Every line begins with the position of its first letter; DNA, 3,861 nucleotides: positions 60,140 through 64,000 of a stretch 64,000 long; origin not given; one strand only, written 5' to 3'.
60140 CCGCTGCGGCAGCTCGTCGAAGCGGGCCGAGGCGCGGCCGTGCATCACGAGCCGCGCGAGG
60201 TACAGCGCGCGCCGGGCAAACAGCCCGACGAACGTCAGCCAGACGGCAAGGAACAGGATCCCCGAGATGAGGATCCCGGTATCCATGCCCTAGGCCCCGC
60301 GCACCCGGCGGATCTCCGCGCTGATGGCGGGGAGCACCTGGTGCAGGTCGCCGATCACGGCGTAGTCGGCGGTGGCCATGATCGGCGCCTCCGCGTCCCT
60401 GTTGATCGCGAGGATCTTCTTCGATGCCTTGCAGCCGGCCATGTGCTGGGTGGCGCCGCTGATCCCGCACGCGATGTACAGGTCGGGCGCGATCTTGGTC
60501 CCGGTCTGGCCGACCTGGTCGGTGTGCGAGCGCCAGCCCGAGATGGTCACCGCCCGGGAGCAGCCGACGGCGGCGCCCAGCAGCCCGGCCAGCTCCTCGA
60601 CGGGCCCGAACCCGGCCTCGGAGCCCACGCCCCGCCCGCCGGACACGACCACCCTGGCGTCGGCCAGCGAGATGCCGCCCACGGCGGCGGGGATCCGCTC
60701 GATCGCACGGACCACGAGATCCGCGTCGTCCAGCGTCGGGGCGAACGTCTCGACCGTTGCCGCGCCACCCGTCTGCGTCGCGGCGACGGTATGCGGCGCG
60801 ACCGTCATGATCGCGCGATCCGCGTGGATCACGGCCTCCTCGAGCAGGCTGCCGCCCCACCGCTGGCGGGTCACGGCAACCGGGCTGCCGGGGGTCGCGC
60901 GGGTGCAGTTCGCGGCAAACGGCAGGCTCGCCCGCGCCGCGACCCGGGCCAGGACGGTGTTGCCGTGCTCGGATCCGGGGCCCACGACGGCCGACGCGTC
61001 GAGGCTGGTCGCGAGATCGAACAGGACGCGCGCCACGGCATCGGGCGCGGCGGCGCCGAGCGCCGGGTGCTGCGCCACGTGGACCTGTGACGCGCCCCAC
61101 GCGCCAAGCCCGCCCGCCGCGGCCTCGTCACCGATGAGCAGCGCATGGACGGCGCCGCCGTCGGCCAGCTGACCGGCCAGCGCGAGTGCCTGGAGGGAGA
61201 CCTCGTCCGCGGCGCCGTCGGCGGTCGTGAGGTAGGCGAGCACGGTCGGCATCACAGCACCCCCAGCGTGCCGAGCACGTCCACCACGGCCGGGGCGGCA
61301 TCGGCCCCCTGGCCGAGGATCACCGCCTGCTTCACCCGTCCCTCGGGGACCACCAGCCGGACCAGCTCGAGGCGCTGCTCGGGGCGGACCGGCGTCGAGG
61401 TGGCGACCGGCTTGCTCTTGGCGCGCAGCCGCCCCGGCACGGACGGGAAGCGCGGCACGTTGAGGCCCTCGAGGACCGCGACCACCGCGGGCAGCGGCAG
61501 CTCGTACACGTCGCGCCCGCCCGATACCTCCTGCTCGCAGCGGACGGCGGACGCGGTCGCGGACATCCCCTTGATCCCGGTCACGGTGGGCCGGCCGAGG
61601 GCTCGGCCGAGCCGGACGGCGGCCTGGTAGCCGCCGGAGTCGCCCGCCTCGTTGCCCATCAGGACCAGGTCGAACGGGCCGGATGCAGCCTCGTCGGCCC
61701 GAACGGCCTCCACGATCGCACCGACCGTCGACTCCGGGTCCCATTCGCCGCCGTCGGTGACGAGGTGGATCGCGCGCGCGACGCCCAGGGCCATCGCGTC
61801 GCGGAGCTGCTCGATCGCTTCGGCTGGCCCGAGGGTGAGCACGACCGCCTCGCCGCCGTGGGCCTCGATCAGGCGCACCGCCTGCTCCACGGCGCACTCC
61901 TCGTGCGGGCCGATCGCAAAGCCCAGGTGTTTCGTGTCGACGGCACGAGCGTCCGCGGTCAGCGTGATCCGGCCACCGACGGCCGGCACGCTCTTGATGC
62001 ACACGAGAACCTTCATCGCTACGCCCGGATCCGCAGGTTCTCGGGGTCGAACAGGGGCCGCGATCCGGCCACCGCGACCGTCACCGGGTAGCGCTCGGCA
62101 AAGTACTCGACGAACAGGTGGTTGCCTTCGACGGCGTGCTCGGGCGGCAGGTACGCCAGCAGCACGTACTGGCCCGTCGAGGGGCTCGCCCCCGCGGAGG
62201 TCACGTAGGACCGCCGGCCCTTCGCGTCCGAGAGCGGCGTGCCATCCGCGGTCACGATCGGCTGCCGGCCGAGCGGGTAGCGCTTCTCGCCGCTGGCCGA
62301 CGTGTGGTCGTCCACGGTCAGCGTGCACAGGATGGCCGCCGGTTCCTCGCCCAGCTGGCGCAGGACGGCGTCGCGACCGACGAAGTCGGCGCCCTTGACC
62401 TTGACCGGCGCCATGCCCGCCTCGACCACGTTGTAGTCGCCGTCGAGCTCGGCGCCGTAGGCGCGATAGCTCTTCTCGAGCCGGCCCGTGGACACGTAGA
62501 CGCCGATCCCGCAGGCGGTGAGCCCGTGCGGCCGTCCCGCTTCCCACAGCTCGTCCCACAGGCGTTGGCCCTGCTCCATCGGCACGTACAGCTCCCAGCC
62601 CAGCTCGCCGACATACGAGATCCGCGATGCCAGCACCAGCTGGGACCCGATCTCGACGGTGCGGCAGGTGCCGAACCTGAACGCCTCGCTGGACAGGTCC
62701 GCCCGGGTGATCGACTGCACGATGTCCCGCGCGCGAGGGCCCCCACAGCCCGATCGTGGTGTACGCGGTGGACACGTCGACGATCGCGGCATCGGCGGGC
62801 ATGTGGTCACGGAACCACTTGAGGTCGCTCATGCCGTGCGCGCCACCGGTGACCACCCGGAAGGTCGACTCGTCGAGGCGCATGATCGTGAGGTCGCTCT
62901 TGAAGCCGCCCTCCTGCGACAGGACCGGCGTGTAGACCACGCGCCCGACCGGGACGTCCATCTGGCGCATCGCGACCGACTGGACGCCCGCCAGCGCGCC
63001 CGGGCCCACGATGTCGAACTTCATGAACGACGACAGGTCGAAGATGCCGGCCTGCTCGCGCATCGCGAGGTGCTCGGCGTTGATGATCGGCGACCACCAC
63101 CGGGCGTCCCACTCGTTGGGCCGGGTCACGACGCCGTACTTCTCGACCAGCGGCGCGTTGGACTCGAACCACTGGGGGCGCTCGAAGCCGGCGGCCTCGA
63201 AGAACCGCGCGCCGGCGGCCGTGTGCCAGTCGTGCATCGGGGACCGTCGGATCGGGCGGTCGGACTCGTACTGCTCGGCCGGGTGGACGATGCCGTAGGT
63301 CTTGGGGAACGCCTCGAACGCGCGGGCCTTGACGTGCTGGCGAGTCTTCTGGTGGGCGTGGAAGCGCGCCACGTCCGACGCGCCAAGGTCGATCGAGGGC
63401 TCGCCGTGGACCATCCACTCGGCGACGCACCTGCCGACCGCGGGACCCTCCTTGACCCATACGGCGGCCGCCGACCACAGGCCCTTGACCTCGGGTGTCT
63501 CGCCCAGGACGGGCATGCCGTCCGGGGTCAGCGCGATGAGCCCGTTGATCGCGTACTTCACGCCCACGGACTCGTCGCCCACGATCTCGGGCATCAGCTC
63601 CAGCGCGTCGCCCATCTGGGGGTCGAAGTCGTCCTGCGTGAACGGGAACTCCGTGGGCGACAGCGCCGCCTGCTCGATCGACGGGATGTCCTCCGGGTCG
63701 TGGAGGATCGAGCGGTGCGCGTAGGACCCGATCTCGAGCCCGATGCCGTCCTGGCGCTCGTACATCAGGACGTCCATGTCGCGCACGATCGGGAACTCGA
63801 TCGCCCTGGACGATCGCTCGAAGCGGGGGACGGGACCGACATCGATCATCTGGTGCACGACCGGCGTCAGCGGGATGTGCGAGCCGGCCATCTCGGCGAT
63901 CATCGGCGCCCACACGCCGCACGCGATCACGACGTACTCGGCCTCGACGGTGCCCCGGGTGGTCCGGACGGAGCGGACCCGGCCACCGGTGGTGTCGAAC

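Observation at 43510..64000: Four FAD-oxidoreductase/GcvT-fusion paralogues of two distinct types packed into 20 kb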

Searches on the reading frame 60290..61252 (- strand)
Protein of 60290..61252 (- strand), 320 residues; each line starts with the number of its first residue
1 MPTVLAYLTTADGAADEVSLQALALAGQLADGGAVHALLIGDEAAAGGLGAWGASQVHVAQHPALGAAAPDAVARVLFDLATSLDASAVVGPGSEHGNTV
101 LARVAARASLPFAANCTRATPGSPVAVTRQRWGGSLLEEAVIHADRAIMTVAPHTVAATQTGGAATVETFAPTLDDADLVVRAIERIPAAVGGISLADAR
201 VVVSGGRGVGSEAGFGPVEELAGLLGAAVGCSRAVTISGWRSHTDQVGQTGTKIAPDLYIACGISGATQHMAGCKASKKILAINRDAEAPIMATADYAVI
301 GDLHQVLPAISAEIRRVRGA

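Call 6: search_protein_families(library=pfam, proteins=[window:60290-61252:-])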
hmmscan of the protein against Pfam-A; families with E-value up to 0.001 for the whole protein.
window:60290-61252:- (320 aa): 2 families
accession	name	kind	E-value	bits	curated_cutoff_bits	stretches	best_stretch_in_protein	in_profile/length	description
PF00766.25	ETF_alpha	-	5e-32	110.2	27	1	196-275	2-81/81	Electron transfer flavoprotein FAD-binding domain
PF01012.27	ETF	-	4.1e-24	85.8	26.7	1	5-173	2-179/181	Electron transfer flavoprotein domain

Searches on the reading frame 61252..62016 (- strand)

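Call 17: search_protein_families(library=ncbifam, proteins=[window:61252-62016:-], max_evalue=0.00001)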
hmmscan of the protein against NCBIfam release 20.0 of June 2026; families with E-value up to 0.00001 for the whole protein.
window:61252-62016:- (254 aa): 5 families
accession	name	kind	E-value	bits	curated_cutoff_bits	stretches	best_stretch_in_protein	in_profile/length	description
NF002888.0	PRK03359.1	subfamily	1.3e-18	67.3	219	1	1-238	1-242/256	putative electron transfer flavoprotein FixA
NF042971.1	AcrlCoAredClosAcrB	equivalog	1.8e-18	66.5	475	1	1-205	1-203/266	acryloyl-CoA reductase electron transfer subunit gamma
NF008998.0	PRK12342.1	equivalog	3e-18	66.1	338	1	1-237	1-237/254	electron transfer flavoprotein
NF040731.1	flavo_sub_EftB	exception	6.1e-17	61.8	445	1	2-206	1-202/260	electron transfer flavoprotein subunit beta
TIGR04503.1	mft_etfB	hypoth_equivalog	1.5e-15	57.3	200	1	19-228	17-239/290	mycofactocin-associated electron transfer flavoprotein beta subunit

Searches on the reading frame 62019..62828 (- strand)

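Call 6: search_protein_families(library=pfam, proteins=[window:62019-62828:-])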
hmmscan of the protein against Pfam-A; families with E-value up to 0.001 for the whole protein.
window:62019-62828:- (269 aa): 2 families
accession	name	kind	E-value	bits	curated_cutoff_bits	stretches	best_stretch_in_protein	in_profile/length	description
PF01571.26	GCV_T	-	1e-29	104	25.6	1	29-140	144-253/255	Aminomethyltransferase folate-binding domain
PF08669.17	GCV_T_C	-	1.7e-09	37.9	25.9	1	195-252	17-74/80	Glycine cleavage T-protein C-terminal barrel domain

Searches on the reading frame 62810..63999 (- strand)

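Call 6: search_protein_families(library=pfam, proteins=[window:62810-63999:-])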
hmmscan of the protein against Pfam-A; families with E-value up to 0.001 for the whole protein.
window:62810-63999:- (396 aa): 3 families
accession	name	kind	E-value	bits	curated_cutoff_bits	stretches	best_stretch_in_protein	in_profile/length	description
PF01571.26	GCV_T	-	3.6e-30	105.5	25.6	1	255-396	1-120/255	Aminomethyltransferase folate-binding domain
PF01266.30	DAO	-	2e-20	74.1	27.9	1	4-195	178-353/353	FAD dependent oxidoreductase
PF16350.10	FAO_M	-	2.1e-17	63.5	27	1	198-253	1-56/56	FAD dependent oxidoreductase central domain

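Call 17: search_protein_families(library=ncbifam, proteins=[window:62810-63999:-], max_evalue=0.00001)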
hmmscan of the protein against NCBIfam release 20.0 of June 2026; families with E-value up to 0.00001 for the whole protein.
window:62810-63999:- (396 aa): 7 families
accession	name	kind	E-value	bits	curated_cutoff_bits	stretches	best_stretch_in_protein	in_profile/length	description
NF001567.0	PRK00389.1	subfamily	9.2e-17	61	300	1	306-396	34-125/359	glycine cleavage system aminomethyltransferase GcvT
NF053776.1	TmaoDeMthMsil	equivalog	1.5e-16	60.2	1100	1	308-387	420-500/763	trimethylamine N-oxide demethylase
TIGR01372.1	soxA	subfamily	6.7e-14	50.6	1164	1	234-389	591-730/996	sarcosine oxidase subunit alpha family protein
NF010093.0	PRK13579.1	equivalog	1.9e-12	46.7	459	1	306-394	41-129/371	glycine cleavage system aminomethyltransferase GcvT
TIGR00528.1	gcvT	equivalog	2e-12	46.7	235.85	1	307-396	33-124/362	glycine cleavage system aminomethyltransferase GcvT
NF001933.0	PRK00711.1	subfamily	1.5e-07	30.8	383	0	3-47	229-273/429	D-amino acid dehydrogenase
TIGR01373.1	soxB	subfamily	3.8e-07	29.3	529.45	0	4-52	213-261/407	sarcosine oxidase subunit beta family protein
